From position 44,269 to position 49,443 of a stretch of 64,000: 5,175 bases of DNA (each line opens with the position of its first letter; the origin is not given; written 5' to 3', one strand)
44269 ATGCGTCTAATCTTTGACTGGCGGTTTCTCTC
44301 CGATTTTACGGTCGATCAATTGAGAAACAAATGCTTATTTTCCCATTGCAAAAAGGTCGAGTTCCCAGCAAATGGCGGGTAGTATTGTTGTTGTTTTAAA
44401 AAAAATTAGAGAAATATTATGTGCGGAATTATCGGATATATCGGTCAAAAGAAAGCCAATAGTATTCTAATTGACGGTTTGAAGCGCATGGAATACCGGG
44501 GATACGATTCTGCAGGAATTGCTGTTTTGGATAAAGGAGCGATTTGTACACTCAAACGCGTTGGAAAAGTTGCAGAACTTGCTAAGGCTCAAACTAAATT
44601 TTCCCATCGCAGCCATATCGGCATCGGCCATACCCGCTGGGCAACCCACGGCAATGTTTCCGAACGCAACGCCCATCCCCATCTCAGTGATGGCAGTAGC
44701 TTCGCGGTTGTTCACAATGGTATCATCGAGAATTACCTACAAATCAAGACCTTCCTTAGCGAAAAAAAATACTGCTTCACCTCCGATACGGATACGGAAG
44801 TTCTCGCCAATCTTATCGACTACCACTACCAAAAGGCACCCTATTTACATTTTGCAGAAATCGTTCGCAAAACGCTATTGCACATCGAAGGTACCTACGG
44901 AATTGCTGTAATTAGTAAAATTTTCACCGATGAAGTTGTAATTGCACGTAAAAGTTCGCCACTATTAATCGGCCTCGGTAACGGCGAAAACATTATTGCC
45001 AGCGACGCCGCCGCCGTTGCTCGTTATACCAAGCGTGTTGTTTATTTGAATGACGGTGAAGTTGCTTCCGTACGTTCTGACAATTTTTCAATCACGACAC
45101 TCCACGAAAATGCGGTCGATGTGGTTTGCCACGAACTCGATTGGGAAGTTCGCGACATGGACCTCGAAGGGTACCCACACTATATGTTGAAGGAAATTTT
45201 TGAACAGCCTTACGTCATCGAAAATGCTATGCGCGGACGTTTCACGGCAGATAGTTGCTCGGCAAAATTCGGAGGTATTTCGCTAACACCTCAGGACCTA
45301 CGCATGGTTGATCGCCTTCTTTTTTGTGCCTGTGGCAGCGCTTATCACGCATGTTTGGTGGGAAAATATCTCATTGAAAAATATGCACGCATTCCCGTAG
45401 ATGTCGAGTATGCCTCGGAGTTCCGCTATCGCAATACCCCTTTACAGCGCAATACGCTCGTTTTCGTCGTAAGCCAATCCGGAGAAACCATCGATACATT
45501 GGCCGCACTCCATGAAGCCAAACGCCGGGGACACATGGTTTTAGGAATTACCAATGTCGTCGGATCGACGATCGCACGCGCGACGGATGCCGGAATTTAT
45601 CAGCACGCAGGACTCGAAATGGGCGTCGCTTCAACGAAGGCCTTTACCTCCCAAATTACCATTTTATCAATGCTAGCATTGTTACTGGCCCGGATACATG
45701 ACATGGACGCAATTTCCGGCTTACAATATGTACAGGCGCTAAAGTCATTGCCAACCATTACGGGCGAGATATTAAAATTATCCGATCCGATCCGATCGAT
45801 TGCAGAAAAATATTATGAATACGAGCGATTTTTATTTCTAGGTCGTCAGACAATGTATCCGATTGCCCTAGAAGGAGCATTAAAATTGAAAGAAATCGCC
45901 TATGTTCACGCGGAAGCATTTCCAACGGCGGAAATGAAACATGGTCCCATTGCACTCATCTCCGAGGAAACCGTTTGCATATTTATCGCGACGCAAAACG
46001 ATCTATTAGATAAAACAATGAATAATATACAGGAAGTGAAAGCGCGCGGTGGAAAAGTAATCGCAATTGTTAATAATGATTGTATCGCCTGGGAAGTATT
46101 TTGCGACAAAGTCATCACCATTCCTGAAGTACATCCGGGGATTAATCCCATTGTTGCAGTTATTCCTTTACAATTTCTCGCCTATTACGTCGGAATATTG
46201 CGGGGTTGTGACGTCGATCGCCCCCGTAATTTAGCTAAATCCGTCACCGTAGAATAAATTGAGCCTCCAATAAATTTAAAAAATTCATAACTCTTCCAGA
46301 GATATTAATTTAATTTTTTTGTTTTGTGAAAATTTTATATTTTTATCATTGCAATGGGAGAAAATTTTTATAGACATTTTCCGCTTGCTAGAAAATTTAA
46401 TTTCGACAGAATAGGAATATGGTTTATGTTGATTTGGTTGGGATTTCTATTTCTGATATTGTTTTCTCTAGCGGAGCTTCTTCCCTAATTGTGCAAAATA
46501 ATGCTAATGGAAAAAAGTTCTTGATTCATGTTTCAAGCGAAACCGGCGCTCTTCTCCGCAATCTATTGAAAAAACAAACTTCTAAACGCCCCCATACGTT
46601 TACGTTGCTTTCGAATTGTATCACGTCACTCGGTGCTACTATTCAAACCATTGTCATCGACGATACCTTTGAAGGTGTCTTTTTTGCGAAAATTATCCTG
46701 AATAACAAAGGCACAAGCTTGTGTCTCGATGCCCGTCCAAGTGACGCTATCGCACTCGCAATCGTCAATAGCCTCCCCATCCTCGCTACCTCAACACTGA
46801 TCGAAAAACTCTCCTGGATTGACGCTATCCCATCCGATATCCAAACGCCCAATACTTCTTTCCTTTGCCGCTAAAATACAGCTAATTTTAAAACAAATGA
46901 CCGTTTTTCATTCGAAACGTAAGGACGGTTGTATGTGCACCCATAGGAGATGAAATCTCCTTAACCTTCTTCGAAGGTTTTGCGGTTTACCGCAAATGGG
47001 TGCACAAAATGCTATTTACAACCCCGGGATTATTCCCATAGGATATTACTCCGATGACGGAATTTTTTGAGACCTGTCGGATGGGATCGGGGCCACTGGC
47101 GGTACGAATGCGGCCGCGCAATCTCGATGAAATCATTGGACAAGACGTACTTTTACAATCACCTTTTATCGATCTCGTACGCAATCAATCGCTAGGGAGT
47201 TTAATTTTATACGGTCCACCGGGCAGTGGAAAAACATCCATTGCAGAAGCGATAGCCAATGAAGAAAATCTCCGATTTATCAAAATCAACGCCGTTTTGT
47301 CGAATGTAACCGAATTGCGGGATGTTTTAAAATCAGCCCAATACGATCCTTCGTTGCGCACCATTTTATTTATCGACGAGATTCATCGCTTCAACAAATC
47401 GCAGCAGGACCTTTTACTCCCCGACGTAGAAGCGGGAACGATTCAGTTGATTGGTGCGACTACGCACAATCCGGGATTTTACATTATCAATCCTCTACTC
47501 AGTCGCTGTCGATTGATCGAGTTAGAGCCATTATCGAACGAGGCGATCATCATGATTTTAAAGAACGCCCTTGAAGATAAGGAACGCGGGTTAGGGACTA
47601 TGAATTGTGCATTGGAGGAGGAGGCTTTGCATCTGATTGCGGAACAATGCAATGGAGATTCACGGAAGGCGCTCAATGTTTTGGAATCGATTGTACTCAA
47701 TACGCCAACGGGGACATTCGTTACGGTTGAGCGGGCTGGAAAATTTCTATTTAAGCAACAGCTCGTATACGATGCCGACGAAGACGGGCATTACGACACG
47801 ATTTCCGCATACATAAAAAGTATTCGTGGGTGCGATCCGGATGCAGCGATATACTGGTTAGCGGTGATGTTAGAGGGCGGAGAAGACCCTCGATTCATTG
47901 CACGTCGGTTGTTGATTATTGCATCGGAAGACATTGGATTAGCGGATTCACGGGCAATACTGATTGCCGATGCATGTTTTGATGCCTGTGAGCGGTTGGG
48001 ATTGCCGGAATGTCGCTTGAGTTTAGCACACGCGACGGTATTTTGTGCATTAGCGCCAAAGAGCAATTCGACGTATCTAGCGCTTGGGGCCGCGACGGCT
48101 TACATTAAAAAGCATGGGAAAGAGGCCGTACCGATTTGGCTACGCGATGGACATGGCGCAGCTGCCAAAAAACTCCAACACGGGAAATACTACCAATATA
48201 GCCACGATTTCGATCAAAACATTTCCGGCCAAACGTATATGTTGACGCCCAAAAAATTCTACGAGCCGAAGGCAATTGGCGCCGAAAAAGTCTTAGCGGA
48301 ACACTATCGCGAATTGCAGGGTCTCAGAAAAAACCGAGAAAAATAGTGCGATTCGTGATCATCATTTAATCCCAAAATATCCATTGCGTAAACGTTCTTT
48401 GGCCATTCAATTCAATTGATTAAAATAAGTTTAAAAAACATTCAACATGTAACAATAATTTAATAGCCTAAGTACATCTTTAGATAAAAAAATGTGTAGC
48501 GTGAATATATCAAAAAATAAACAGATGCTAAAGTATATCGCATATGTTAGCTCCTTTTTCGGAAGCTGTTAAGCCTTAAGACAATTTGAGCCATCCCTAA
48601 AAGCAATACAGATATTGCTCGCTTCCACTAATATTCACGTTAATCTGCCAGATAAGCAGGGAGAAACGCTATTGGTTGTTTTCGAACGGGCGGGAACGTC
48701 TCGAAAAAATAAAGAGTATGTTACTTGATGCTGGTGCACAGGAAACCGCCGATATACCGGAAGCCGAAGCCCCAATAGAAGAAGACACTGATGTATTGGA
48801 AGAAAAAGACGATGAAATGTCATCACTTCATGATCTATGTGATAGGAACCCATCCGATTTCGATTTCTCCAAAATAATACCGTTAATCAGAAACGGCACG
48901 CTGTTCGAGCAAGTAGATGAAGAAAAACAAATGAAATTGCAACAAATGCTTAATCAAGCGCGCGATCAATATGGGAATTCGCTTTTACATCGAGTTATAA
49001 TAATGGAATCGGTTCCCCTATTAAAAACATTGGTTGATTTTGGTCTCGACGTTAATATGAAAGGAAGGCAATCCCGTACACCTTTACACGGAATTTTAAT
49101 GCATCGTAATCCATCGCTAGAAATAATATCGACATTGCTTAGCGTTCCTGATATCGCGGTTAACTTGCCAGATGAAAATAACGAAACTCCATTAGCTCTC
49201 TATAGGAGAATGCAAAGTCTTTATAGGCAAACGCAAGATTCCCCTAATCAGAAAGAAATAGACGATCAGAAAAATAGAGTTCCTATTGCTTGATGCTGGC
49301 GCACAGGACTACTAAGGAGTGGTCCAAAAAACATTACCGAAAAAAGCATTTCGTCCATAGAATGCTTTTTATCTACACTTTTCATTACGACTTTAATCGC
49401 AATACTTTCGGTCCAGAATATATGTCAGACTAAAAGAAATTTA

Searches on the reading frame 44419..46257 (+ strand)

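Call 10: search_protein_families(library=pfam, proteins=[window:44419-46257:+], max_evalue=0.001)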
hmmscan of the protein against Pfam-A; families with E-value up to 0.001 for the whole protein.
window:44419-46257:+ (612 aa): 5 families
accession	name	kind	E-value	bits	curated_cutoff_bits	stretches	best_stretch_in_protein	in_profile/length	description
PF01380.27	SIS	-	4.2e-56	188.8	25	2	294-421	2-130/131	SIS domain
PF13522.11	GATase_6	-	9.3e-16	58.5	27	1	62-187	7-121/130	Glutamine amidotransferase domain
PF13537.11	GATase_7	-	2.2e-11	44.2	25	1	79-199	7-120/123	Glutamine amidotransferase domain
PF13230.11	GATase_4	-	0.00026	20.5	23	1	54-129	60-134/272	Glutamine amidotransferases class-II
PF13580.11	SIS_2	-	0.0004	20.9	27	0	328-378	88-137/138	SIS domain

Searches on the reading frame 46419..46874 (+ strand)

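Call 10: search_protein_families(library=pfam, proteins=[window:46419-46874:+], max_evalue=0.001)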
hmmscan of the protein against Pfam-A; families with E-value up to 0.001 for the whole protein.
window:46419-46874:+ (151 aa): 1 family
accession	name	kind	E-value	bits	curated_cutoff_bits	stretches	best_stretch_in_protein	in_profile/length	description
PF02577.19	BFN_dom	-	2.3e-21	76.2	27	1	27-131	5-107/112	Bifunctional nuclease domain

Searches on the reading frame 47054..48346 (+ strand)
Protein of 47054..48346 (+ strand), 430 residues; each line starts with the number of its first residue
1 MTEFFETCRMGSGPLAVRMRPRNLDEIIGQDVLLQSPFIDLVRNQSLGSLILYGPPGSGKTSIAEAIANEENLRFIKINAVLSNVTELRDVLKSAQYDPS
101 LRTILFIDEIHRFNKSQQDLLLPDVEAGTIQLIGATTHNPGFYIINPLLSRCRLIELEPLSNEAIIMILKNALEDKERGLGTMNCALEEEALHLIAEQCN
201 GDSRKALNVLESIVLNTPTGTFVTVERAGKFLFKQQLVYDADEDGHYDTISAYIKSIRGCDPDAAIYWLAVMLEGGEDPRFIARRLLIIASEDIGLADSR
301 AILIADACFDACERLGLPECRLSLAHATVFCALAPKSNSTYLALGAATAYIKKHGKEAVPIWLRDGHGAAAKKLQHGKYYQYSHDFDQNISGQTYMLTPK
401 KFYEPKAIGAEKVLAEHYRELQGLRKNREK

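Call 10: search_protein_families(library=pfam, proteins=[window:47054-48346:+], max_evalue=0.001)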
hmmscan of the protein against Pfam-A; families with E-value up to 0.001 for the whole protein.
window:47054-48346:+ (430 aa): 14 families
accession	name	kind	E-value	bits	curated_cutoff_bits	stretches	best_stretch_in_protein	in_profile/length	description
PF12002.13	MgsA_C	-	7.1e-59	198.9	27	1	259-421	1-166/167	MgsA AAA+ ATPase C terminal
PF16193.11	AAA_assoc_2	-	6.5e-21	74.8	34.3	1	183-258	3-81/81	AAA C-terminal domain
PF00004.35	AAA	-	2e-15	57.8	21.2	1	50-153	1-124/131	ATPase family associated with various cellular activities (AAA)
PF05496.18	RuvB_N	-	4.8e-15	56.1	27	1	19-133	1-116/159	Holliday junction DNA helicase RuvB P-loop domain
PF13191.12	AAA_16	-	8e-07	30.1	32.6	1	42-83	19-63/167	AAA ATPase domain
PF07728.20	AAA_5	-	1.5e-05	25.5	22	0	50-131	2-96/139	AAA domain (dynein-related subfamily)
PF13401.12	AAA_22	-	5.3e-05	24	27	0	48-91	6-50/130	AAA domain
PF01078.27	Mg_chelatase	-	5.3e-05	23.2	20.3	0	49-68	24-43/207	Magnesium chelatase, subunit ChlI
PF00158.32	Sigma54_activat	-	0.00011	22.3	20.2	0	103-138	95-130/168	Sigma-54 interaction domain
PF20720.3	nSTAND3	-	0.00012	22.3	27.2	1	48-110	18-74/155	Novel STAND NTPase 3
PF21960.2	RCF1-5-like_lid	-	0.00015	22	27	1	187-213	14-41/43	RCF1/5-like, AAA+ ATPase lid domain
PF13173.12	AAA_14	-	0.00016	22.1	27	1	50-117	5-78/129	AAA domain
PF14532.12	Sigma54_activ_2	-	0.00018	22.2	25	1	50-122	24-90/138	Sigma-54 interaction domain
PF05673.19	DUF815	-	0.00041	20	23.8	1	41-116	47-121/249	Protein of unknown function (DUF815)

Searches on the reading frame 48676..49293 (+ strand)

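Call 10: search_protein_families(library=pfam, proteins=[window:48676-49293:+], max_evalue=0.001)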
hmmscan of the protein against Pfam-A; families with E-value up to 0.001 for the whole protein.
window:48676-49293:+ (205 aa): 4 families
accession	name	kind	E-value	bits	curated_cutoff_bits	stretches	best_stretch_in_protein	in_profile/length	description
PF13637.12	Ank_4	-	1.7e-05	25.5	22.7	1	104-154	1-49/50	Ankyrin repeats (many copies)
PF13606.12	Ank_3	-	6.4e-05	23.4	22.3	0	99-128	1-30/30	Ankyrin repeat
PF12796.13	Ank_2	-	0.00029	21.8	27.3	0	105-174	2-65/90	Ankyrin repeats (3 copies)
PF13857.12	Ank_5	-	0.00061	20.6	27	0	94-138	10-54/56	Ankyrin repeats (many copies)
